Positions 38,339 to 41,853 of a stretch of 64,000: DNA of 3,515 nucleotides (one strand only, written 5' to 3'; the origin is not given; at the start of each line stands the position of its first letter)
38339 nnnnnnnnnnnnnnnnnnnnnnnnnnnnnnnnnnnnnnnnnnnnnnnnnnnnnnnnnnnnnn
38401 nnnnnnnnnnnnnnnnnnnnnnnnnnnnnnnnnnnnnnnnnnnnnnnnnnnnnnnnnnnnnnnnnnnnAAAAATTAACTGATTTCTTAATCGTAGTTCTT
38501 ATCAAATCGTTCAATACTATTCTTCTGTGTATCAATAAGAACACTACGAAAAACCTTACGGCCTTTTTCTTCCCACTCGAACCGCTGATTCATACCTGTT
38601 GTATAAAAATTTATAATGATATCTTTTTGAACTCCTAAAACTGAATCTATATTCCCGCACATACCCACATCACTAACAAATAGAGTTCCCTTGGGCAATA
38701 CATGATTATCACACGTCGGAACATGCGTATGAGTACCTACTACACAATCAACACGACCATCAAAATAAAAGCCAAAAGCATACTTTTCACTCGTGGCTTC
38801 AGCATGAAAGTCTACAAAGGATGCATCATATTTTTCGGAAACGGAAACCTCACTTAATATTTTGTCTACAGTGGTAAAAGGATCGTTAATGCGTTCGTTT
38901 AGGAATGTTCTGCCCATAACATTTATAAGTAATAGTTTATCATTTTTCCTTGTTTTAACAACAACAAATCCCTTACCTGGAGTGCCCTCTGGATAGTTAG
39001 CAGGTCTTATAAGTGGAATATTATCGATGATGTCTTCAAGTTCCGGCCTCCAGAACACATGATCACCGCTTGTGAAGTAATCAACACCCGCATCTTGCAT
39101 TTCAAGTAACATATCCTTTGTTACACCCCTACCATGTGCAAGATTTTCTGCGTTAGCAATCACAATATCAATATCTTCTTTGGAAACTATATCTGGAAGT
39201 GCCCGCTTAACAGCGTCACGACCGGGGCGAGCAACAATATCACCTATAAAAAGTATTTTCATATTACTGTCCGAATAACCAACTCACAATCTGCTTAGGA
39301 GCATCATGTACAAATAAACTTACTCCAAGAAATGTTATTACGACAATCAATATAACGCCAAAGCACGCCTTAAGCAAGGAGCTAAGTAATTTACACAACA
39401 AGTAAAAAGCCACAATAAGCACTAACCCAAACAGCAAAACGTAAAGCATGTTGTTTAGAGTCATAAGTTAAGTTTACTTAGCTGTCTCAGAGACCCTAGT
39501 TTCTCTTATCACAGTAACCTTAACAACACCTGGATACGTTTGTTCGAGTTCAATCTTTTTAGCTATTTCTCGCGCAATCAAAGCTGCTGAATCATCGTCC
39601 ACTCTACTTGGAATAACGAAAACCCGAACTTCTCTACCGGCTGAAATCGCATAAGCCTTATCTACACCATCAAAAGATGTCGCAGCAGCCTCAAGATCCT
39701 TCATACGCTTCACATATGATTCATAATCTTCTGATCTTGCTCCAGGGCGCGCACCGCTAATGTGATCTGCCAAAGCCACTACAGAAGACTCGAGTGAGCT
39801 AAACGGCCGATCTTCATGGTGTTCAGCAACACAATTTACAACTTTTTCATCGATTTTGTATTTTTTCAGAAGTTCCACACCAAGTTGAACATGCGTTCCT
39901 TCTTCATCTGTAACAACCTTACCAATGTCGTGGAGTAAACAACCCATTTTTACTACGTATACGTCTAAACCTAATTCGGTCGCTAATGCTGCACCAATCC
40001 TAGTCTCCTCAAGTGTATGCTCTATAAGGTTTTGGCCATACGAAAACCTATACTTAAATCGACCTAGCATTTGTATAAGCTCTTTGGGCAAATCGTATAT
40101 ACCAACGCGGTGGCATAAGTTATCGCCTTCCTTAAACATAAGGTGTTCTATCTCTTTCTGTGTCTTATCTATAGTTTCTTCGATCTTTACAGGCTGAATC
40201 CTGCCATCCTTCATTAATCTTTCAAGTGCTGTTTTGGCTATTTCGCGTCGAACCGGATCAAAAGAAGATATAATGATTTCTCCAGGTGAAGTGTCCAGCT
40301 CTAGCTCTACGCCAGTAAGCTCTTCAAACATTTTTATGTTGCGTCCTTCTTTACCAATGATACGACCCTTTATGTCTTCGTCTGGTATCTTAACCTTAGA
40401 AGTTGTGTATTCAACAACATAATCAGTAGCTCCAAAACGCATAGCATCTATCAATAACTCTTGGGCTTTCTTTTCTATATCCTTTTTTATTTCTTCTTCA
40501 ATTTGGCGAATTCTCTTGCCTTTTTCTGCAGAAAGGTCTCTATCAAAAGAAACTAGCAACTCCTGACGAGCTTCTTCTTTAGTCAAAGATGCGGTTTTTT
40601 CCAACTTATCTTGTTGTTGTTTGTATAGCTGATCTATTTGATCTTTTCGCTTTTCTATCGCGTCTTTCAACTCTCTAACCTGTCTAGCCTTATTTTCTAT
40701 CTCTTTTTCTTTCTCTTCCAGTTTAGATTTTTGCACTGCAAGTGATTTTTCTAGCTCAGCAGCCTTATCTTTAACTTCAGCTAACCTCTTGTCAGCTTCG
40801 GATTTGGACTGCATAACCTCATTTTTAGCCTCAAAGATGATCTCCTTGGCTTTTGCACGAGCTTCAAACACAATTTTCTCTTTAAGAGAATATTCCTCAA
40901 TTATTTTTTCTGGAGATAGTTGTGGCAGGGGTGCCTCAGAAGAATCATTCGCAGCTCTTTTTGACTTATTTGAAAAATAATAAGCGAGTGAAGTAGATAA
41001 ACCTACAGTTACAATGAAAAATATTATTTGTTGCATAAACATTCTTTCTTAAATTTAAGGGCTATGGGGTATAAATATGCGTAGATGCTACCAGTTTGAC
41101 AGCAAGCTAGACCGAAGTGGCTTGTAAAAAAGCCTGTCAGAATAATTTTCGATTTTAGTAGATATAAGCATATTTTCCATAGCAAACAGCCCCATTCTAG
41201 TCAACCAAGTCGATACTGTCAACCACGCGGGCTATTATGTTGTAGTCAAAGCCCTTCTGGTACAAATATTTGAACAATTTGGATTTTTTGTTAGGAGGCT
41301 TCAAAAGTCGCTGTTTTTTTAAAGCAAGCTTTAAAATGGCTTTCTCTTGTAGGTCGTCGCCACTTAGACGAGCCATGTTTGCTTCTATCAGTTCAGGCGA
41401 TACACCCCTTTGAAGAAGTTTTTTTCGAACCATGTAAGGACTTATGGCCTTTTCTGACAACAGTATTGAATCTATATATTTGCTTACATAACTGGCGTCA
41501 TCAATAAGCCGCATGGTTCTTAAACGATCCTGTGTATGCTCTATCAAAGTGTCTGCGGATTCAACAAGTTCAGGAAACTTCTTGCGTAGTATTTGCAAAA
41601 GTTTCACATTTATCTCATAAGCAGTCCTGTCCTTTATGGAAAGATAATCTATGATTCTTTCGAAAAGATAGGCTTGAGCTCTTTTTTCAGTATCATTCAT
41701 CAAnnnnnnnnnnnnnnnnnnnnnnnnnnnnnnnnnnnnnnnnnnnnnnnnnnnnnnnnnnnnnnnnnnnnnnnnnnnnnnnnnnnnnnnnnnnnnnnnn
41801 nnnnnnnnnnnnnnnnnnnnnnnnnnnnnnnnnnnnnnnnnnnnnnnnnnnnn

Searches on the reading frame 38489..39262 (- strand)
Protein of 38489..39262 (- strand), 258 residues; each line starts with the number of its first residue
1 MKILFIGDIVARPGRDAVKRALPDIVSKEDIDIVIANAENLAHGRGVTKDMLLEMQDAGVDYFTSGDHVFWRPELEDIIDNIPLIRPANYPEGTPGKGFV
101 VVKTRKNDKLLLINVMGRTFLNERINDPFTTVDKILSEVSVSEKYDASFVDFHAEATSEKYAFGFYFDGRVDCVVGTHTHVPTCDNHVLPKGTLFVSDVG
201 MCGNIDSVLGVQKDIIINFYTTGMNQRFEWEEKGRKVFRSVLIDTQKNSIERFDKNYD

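Call 23: search_protein_families(library=pfam, proteins=[window:38489-39262:-], max_evalue=0.001)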
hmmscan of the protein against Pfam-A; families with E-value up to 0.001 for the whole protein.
window:38489-39262:- (258 aa): 2 families
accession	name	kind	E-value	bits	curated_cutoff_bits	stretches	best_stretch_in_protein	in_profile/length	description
PF13277.11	YmdB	-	2.6e-91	305.8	27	1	4-248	1-243/253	YmdB-like protein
PF00149.33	Metallophos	-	5.6e-09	37.1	21.5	1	1-182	1-191/191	Calcineurin-like phosphoesterase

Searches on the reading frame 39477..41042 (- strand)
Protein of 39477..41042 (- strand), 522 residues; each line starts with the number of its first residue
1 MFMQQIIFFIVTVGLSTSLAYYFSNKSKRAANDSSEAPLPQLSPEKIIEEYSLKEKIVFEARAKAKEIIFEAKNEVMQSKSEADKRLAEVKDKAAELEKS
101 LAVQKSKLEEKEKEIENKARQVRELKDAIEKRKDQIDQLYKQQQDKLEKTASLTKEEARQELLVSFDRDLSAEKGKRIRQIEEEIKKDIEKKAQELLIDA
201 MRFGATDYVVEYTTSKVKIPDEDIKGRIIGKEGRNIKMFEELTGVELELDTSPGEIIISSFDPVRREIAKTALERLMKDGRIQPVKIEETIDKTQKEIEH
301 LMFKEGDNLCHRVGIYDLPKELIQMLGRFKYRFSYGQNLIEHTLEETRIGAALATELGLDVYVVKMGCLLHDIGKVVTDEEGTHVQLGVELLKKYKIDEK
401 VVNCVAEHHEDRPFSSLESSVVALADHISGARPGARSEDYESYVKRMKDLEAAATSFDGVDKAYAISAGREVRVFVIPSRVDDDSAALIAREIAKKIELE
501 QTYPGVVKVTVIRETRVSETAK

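Call 23: search_protein_families(library=pfam, proteins=[window:39477-41042:-], max_evalue=0.001)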
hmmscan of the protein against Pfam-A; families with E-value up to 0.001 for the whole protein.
window:39477-41042:- (522 aa): 4 families
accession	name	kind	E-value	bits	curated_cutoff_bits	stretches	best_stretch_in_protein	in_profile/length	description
PF12072.13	RNase_Y_N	-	7.8e-23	81.4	32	1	6-207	3-200/201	RNase Y N-terminal region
PF01966.28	HD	-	3.7e-16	59.9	22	1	340-429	2-114/116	HD domain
PF00013.35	KH_1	-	1e-06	28.8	21.5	1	215-274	2-65/66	KH domain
PF08668.18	HDOD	-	0.00095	19.1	22.9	0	338-378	94-135/196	HDOD domain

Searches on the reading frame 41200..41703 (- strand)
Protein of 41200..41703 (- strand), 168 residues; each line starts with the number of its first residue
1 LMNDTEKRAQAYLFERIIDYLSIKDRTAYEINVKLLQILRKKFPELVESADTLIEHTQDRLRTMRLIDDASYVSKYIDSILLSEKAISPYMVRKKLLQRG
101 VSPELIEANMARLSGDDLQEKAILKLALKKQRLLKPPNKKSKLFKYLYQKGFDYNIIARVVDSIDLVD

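Call 23: search_protein_families(library=pfam, proteins=[window:41200-41703:-], max_evalue=0.001)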
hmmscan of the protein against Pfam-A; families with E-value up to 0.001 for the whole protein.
window:41200-41703:- (168 aa): 3 families
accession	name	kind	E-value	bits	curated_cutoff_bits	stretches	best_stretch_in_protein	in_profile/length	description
PF21982.2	RecX_HTH1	-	3.9e-12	46.4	26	0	88-113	15-40/40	RecX, first three-helix domain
PF21981.2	RecX_HTH3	-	1.4e-09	38.4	26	1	121-161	5-48/48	RecX, third three-helix domain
PF02631.22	RecX_HTH2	-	0.0003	21.4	26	0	85-108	17-40/42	RecX, second three-helix domain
